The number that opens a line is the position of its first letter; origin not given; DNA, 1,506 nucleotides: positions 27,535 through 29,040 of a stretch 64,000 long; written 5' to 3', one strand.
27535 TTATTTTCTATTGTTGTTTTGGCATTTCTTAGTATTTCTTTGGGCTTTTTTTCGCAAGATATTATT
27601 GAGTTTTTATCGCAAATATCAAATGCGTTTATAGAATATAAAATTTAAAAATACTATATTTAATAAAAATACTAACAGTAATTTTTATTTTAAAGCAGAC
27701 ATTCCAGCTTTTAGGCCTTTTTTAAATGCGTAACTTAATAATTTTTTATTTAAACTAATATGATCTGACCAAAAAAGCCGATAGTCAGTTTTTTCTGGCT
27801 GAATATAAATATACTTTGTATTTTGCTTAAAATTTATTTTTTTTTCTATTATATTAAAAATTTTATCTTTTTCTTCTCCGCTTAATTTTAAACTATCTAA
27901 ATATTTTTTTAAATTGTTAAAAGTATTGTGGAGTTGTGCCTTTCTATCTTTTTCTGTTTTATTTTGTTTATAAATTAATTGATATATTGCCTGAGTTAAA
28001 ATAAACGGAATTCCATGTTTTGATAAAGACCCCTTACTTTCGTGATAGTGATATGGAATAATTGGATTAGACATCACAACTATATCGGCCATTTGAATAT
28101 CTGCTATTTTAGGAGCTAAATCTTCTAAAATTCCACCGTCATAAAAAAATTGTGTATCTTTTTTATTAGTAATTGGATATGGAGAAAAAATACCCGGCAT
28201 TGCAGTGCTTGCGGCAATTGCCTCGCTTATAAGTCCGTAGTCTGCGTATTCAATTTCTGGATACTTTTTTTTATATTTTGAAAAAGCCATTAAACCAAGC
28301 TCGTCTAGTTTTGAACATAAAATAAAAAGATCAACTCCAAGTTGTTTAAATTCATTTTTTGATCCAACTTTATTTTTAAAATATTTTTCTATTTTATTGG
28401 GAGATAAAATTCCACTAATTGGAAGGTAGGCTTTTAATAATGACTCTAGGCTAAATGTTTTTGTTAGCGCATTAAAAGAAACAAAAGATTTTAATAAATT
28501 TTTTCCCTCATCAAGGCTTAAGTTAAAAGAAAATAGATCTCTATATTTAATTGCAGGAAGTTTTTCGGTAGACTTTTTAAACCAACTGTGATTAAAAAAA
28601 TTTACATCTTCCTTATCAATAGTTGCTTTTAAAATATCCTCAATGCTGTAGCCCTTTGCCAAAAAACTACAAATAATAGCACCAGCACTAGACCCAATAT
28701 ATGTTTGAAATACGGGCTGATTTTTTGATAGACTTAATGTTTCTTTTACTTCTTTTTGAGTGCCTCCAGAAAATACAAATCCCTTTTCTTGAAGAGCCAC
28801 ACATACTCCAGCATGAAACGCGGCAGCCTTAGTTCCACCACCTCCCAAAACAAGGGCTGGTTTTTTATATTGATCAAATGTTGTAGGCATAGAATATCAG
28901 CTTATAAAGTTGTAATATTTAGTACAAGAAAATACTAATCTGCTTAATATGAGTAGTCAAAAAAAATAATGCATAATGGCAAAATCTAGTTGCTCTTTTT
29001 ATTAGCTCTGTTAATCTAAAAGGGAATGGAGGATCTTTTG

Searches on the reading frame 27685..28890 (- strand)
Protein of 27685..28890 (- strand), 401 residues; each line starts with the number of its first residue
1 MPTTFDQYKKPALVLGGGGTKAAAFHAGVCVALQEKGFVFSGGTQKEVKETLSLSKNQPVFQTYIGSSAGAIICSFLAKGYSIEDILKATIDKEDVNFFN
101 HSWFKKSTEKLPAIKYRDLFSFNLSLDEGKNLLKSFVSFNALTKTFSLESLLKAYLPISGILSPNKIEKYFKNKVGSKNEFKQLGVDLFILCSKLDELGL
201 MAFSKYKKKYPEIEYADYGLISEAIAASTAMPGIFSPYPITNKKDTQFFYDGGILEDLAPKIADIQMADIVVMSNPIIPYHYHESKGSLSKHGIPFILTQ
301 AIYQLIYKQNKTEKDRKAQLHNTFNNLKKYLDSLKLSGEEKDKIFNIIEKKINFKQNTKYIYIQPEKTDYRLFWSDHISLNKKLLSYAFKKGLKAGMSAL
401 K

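Call 47: search_protein_families(library=pfam, proteins=[window:27685-28890:-], max_evalue=0.001)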
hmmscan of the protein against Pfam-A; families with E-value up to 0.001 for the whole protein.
window:27685-28890:- (401 aa): 1 family
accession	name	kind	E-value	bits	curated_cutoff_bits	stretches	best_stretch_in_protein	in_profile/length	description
PF01734.28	Patatin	-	2e-21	77.5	27.7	1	13-258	1-185/191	Patatin-like phospholipase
